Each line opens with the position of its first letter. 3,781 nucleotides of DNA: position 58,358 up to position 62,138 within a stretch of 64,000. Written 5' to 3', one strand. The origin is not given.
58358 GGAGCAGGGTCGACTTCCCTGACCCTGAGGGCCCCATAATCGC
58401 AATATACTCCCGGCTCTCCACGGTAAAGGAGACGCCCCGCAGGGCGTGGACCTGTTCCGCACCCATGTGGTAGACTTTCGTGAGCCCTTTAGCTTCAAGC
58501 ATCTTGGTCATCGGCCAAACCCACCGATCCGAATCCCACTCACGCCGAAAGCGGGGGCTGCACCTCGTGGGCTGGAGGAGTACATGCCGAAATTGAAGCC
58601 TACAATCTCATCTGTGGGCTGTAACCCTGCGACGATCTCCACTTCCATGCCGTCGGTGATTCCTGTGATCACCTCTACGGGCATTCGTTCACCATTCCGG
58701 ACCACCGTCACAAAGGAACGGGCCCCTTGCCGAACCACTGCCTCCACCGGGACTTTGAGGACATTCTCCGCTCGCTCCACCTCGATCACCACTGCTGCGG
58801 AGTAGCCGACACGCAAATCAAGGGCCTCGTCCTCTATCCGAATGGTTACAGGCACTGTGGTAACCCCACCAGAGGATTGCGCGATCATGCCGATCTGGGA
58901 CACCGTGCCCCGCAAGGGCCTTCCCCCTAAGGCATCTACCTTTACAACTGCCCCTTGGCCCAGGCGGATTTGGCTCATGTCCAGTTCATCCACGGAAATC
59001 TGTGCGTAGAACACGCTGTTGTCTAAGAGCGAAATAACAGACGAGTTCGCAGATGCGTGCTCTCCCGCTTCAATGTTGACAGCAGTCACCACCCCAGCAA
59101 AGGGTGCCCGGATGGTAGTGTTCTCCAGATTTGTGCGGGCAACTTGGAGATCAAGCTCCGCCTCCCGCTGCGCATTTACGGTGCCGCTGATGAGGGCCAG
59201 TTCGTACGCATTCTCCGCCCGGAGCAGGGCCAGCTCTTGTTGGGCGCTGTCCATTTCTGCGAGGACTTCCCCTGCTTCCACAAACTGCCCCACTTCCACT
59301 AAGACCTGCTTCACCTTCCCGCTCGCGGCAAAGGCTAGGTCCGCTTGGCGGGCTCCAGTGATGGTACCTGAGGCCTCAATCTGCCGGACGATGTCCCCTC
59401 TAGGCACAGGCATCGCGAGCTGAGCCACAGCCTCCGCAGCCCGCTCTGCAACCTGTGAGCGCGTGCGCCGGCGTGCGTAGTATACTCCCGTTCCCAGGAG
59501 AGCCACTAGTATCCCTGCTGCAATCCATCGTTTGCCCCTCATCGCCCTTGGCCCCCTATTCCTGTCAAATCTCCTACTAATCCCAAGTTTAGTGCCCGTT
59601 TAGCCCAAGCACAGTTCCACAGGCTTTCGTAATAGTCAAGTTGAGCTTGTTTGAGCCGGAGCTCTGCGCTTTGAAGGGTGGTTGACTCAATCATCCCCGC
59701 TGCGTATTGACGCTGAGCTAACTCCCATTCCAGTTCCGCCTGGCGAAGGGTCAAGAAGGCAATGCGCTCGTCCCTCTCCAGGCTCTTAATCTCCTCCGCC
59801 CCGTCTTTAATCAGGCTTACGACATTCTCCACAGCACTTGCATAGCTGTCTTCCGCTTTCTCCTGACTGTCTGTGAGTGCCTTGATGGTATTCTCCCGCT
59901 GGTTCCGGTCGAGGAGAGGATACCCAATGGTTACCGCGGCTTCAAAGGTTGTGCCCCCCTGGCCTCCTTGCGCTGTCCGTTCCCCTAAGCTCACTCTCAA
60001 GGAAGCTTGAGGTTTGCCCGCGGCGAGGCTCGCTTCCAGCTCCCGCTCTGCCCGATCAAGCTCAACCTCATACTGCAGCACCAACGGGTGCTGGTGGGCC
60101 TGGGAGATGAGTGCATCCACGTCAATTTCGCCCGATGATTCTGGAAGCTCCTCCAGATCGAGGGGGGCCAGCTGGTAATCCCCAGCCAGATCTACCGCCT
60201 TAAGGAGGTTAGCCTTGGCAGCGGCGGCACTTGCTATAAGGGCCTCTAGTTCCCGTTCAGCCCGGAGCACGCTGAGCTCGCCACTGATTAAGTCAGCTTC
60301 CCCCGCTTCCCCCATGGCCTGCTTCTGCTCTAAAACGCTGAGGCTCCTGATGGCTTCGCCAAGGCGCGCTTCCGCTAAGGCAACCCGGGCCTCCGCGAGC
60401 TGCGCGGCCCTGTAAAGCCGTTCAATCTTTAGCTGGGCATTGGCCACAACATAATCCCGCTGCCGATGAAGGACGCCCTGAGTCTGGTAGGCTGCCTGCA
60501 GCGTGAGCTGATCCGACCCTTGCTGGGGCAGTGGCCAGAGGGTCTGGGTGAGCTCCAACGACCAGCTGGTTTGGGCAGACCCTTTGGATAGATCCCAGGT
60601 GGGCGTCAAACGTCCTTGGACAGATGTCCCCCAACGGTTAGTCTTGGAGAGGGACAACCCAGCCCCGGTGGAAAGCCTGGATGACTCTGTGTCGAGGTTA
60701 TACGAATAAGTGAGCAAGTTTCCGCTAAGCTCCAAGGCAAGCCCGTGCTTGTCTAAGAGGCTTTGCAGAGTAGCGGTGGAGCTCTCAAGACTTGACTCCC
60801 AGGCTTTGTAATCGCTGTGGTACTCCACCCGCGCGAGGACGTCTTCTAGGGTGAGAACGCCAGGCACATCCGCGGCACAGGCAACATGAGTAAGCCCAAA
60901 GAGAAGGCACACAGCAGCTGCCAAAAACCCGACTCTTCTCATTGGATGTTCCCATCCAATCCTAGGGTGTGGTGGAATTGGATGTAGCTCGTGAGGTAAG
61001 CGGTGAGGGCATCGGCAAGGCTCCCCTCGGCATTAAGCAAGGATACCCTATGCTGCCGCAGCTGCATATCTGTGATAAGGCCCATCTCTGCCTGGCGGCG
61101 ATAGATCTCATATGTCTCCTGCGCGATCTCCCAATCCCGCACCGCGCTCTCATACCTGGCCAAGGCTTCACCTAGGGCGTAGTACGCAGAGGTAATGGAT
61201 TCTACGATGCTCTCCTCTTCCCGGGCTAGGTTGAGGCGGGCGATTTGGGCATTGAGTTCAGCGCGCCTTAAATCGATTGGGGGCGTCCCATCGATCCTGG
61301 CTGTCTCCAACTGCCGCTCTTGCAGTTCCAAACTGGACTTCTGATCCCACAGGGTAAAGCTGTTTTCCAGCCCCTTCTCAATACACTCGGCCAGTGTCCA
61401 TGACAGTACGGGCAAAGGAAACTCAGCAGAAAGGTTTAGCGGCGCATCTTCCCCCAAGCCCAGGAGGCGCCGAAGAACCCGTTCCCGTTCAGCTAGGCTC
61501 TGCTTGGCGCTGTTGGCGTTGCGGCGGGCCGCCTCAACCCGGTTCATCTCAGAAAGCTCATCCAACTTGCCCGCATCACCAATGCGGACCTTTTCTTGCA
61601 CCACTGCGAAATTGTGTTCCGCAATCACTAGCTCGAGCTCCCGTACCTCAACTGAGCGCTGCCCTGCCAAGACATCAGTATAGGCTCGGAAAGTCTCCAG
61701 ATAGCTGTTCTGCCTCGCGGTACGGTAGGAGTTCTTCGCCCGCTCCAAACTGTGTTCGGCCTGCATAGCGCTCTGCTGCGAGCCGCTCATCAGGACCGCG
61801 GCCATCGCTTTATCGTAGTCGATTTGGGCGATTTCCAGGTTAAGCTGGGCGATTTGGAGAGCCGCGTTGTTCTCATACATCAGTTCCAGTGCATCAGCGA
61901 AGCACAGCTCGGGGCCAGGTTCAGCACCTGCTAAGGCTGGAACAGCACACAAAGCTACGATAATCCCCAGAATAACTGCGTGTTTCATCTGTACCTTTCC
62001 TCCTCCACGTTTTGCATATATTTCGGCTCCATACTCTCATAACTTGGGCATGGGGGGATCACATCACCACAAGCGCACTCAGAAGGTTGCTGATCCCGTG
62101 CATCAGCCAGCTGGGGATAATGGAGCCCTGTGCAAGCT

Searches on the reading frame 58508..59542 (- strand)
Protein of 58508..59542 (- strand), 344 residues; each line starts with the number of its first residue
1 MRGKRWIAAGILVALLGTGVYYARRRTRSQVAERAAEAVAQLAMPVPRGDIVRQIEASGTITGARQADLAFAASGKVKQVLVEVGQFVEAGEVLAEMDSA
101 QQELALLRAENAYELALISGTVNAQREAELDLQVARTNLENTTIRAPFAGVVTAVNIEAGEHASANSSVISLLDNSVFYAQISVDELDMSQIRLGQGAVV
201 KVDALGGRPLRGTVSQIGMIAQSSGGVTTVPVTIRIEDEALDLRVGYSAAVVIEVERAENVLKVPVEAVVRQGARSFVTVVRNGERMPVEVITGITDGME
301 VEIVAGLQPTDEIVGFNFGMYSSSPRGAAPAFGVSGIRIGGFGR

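Call 56: search_protein_families(library=pfam, proteins=[window:58508-59542:-], max_evalue=0.00001)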
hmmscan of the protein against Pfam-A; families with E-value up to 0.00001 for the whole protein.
window:58508-59542:- (344 aa): 4 families
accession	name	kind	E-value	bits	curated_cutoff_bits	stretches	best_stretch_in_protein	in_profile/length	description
PF16576.10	HlyD_D23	-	8.9e-17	61.5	30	1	52-246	3-211/214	Barrel-sandwich domain of CusB or HlyD membrane-fusion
PF13437.12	HlyD_3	-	3.3e-15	57.2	22.2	1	143-246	1-106/106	HlyD family secretion protein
PF13533.13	Biotin_lipoyl_2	-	2e-12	47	29.8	1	70-98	4-32/32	Biotin-lipoyl like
PF00364.28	Biotin_lipoyl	-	3.8e-06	27.1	22.1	0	72-97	48-73/73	Biotin-requiring enzyme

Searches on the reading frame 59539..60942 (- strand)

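Call 56: search_protein_families(library=pfam, proteins=[window:59539-60942:-], max_evalue=0.00001)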
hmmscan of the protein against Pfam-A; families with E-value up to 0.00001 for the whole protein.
window:59539-60942:- (467 aa): 1 family
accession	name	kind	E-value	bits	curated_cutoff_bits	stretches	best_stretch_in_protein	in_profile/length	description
PF02321.23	OEP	-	6.3e-22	78.7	22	2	276-441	2-172/187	Outer membrane efflux protein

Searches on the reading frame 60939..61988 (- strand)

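Call 56: search_protein_families(library=pfam, proteins=[window:60939-61988:-], max_evalue=0.00001)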
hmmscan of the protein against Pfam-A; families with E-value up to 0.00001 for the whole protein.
window:60939-61988:- (349 aa): 1 family
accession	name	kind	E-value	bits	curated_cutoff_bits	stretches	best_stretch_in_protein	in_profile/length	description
PF02321.23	OEP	-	8.4e-20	71.8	22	2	240-343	84-187/187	Outer membrane efflux protein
